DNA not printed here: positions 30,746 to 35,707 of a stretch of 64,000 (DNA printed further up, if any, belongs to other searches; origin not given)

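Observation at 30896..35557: Stand-alone 1,553-aa helicase-nuclease fusion of unassigned function at the centre of the window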

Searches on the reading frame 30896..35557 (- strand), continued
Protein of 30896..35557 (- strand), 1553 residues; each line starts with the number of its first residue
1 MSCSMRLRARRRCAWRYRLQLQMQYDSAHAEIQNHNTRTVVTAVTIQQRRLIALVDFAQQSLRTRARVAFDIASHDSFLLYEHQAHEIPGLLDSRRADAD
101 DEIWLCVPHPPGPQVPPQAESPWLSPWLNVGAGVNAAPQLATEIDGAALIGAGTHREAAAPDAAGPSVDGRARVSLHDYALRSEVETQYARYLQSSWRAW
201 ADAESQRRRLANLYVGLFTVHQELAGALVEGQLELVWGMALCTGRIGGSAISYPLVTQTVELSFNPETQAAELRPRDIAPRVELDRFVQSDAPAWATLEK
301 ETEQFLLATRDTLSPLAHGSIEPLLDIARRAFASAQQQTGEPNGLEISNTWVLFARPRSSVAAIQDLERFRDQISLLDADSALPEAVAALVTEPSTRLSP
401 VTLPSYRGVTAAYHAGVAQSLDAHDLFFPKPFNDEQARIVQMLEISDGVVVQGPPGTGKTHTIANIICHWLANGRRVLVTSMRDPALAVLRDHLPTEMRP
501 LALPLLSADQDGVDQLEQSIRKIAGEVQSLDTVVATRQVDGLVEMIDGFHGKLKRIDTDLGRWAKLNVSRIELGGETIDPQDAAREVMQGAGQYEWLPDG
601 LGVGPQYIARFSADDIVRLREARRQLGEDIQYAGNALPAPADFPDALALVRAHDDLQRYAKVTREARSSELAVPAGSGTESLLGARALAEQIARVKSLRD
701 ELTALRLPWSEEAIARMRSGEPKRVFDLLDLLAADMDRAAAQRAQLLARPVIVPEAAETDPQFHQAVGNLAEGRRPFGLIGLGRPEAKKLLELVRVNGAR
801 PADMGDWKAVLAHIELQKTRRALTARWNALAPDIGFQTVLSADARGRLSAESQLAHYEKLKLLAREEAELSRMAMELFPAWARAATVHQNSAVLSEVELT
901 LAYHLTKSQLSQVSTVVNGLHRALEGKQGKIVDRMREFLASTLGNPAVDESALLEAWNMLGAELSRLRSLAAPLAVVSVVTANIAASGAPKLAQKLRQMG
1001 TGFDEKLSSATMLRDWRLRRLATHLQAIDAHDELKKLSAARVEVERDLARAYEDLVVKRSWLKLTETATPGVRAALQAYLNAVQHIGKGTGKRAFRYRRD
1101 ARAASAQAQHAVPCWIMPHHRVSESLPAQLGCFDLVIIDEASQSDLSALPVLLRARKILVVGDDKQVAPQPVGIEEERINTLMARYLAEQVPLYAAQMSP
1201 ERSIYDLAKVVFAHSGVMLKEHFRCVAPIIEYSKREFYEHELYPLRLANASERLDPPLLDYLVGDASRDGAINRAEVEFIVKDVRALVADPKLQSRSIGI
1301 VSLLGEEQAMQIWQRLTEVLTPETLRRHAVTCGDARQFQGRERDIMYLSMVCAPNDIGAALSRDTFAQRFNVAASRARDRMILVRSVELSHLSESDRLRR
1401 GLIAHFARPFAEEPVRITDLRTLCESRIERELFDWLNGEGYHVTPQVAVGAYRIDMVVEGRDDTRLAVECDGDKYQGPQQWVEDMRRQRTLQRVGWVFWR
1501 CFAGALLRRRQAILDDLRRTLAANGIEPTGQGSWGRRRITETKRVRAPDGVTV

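Call 42: search_solved_structures(query=window:30896-35557:-, max_evalue=0.001)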
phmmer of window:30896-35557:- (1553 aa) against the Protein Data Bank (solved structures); distinct sequences matched with E-value up to 0.001: 15.
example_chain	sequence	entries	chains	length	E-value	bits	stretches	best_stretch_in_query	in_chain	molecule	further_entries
4b3g_A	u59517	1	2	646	1.5e-07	32.7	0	1132-1384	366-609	DNA-BINDING PROTEIN SMUBP-2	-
4b3f_X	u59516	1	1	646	1.5e-07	32.7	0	1132-1384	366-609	DNA-BINDING PROTEIN SMUBP-2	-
8rd3_A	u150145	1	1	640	3e-07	31.8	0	447-524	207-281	ATP-dependent helicase NAM7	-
2xzl_A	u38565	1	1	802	7.9e-07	30.4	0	447-524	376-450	ATP-DEPENDENT HELICASE NAM7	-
2xzo_A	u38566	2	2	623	1.2e-06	29.8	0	449-494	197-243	REGULATOR OF NONSENSE TRANSCRIPTS 1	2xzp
2gjk_A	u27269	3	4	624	1.2e-06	29.8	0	449-494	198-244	Regulator of nonsense transcripts 1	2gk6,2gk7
6ej5_A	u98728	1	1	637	1.3e-06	29.6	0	449-532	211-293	Regulator of nonsense transcripts 1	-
9qdq_A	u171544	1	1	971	1.5e-06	29.5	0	447-524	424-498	ATP-dependent helicase NAM7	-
9qwn_A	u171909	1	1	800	3.2e-06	28.4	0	449-532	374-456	Isoform 2 of Regulator of nonsense transcripts 1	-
2wjv_A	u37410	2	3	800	3.2e-06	28.4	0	449-532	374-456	REGULATOR OF NONSENSE TRANSCRIPTS 1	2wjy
5mzn_A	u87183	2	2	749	9.9e-05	23.4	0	433-473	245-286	Helicase SEN1,Helicase SEN1 | Helicase SEN1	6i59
8ftm_A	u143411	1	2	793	0.00014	23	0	432-468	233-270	5'-3' RNA helicase-like protein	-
5eax_A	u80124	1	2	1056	0.0002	22.4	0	392-486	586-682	DNA replication ATP-dependent helicase/nuclease DNA2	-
5eaw_A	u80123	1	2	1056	0.0002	22.4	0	392-486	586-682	DNA replication ATP-dependent helicase/nuclease DNA2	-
5ean_A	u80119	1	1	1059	0.0002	22.4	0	392-486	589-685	DNA replication ATP-dependent helicase/nuclease DNA2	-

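Call 58: find_encoding_contigs(protein=P0074, flank=8000, max_places=1)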
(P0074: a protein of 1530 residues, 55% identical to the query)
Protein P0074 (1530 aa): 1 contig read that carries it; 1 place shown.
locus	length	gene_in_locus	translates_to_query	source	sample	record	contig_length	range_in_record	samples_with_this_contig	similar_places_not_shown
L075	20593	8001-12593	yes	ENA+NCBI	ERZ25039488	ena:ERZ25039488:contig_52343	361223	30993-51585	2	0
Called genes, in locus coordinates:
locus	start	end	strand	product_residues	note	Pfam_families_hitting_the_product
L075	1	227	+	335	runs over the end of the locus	PF04055:Radical_SAM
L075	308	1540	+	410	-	PF04055:Radical_SAM, PF19288:CofH_C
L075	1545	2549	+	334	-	PF00296:Bac_luciferase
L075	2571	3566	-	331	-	PF01551:Peptidase_M23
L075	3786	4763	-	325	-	PF04199:Cyclase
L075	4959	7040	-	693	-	PF17152:CHASE8 (weak), PF00990:GGDEF, PF00563:EAL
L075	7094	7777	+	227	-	-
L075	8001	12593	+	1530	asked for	PF13086:AAA_11, PF13245:AAA_19 (faint), PF13604:AAA_30, PF20720:nSTAND3 (faint), PF13087:AAA_12, PF18741:MTES_1575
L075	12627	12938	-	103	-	PF08895:DUF1840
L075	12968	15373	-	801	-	PF05157:MshEN, PF00437:T2SSE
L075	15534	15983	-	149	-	PF05099:TerB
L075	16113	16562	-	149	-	-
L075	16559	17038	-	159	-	PF13442:Cytochrome_CBB3, PF00034:Cytochrom_C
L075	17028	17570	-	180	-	PF02975:Me-amine-dh_L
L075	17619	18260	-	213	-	PF00578:AhpC-TSA (weak), PF08534:Redoxin (weak)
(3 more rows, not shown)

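Call 59: find_encoding_contigs(protein=P0094, flank=8000, max_places=1)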
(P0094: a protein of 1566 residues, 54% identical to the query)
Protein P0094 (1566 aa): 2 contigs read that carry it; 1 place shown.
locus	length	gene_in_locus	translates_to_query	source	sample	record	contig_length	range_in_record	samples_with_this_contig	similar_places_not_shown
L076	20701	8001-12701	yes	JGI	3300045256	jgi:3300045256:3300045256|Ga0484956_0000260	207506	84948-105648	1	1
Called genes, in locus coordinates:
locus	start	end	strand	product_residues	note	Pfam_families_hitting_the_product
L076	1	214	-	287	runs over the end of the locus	PF00561:Abhydrolase_1, PF12697:Abhydrolase_6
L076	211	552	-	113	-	-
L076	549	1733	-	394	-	PF00155:Aminotran_1_2, PF01053:Cys_Met_Meta_PP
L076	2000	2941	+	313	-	PF02558:ApbA, PF08546:ApbA_C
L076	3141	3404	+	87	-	-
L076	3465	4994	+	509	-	PF04909:Amidohydro_2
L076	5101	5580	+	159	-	PF07883:Cupin_2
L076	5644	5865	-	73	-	-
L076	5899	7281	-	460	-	PF06537:DHOR, PF00034:Cytochrom_C (faint)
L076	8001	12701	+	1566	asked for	PF13086:AAA_11, PF13245:AAA_19 (faint), PF13604:AAA_30 (weak), PF13086:AAA_11 (weak), PF13087:AAA_12, PF18741:MTES_1575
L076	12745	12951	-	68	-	-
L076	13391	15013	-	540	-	PF07690:MFS_1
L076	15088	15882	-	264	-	PF14907:NTP_transf_5, PF09970:DUF2204 (weak)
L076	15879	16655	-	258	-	PF00149:Metallophos, PF12850:Metallophos_2 (weak)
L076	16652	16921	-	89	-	PF04972:BON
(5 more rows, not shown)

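Call 60: find_encoding_contigs(protein=P0103, flank=8000, max_places=1)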
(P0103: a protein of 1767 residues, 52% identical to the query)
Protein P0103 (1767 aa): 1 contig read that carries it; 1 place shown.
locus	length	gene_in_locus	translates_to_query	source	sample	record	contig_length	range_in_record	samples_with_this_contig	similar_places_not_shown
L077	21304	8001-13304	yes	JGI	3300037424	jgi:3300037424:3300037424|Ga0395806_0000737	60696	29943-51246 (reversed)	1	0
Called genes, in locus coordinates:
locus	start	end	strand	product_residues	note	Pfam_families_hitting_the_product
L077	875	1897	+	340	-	PF01555:N6_N4_Mtase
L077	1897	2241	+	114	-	PF09568:RE_MjaI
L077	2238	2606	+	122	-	-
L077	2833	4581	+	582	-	PF03235:GmrSD_N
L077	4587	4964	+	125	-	PF04326:SLFN_AlbA_2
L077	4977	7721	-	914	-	PF20464:MmeI_N, PF20465:MmeI_hel, PF20473:MmeI_Mtase, PF20466:MmeI_TRD, PF20467:MmeI_C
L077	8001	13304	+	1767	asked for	PF13086:AAA_11 (weak), PF13245:AAA_19 (faint), PF13604:AAA_30 (weak), PF13087:AAA_12, PF18741:MTES_1575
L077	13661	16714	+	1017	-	PF02463:SMC_N (faint), PF13304:AAA_21 (faint)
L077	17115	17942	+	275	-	PF22558:REase-ARP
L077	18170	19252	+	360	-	PF00149:Metallophos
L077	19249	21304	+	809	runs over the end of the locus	PF02463:SMC_N, PF13175:AAA_15 (weak), PF13476:AAA_23, PF13514:AAA_27, PF13555:AAA_29 (faint)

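Call 69: search_protein_families(library=pfam, alignment_id=A5, max_evalue=0.001)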
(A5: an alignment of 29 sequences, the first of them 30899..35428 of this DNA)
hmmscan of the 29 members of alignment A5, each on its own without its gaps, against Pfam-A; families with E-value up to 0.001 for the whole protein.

A. member 1, window:30899-35428:- (1510 aa): 8 families
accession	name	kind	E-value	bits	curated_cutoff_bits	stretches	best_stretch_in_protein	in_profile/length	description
PF18741.7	MTES_1575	-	4.5e-25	88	38.2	1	1386-1478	2-96/96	REase_MTES_1575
PF13087.12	AAA_12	-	6.8e-15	55.6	27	1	1170-1341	14-191/195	AAA domain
PF13086.12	AAA_11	-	3.8e-14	53.5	27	2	389-442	2-63/257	AAA domain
PF13604.12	AAA_30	-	1e-10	42.1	27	1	389-456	2-71/191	AAA domain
PF13245.12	AAA_19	-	3e-09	37.6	25.1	1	394-454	2-64/134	AAA domain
PF04480.18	DUF559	-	0.00016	21.9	20.6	1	1386-1477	18-107/109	Protein of unknown function (DUF559)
PF05127.21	NAT10_TcmA_helicase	-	0.00034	21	22.7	0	407-462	1-57/176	RNA cytidine acetyltransferase NAT10/TcmA, helicase domain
PF20720.3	nSTAND3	-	0.00068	19.8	27.2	0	395-439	9-53/155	Novel STAND NTPase 3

B. families by the number of members that match (of 29 scanned): 20 families
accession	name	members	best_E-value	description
PF18741.7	MTES_1575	29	3.5e-34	REase_MTES_1575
PF13086.12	AAA_11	29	6.7e-19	AAA domain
PF13087.12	AAA_12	29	4.7e-17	AAA domain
PF13604.12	AAA_30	29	9.2e-15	AAA domain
PF13245.12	AAA_19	29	9.1e-13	AAA domain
PF04480.18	DUF559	27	4.8e-09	Protein of unknown function (DUF559)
PF01443.25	Viral_helicase1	23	3e-07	Viral superfamily 1 RNA helicase core domain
PF20720.3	nSTAND3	22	1.9e-06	Novel STAND NTPase 3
PF05127.21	NAT10_TcmA_helicase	21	5e-06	RNA cytidine acetyltransferase NAT10/TcmA, helicase domain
PF00580.27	UvrD-helicase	13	2e-05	UvrD/REP helicase N-terminal domain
PF01272.25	GreA_GreB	12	4.1e-12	Transcription elongation factor, GreA/GreB, C-term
PF13191.12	AAA_16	9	2.3e-05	AAA ATPase domain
PF04851.21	ResIII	7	5e-05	Type III restriction enzyme, res subunit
PF09848.15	SLFN-g3_helicase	4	4.1e-06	Schlafen group 3, DNA/RNA helicase domain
PF00270.35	DEAD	4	0.00022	DEAD/DEAH box helicase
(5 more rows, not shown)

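Call 73: search_dna_similar(query=window:30899-35428:-, collection=phages, mode=protein, max_rows=10)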
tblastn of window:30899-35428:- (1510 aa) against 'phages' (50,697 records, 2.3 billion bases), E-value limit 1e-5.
Records with a match: 4; places in all: 4; records where one place covers at least 80% of the query: 0.
Best place of each record, by identity: <60% 4.
By first word of the organism name: Bacteriophage 3; Pseudomonas 1.
By host as written in the record: - 3; Pseudomonas aeruginosa strain 3-38 1.
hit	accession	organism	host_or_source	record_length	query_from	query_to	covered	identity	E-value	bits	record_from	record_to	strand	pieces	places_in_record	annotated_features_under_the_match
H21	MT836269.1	Bacteriophage sp.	human fecal samples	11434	1069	1460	26%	24.4%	8e-18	96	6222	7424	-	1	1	record has no annotation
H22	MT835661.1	Bacteriophage sp.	human fecal samples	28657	1069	1343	18%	30.0%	3e-11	75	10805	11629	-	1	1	record has no annotation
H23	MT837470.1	Bacteriophage sp.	human fecal samples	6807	1069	1348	19%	25.8%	4e-8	64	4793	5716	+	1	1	record has no annotation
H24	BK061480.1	Pseudomonas phage vB_PaeS-D14H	Pseudomonas aeruginosa strain 3-38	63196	1090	1343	17%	26.8%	1e-7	63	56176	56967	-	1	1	Nuclease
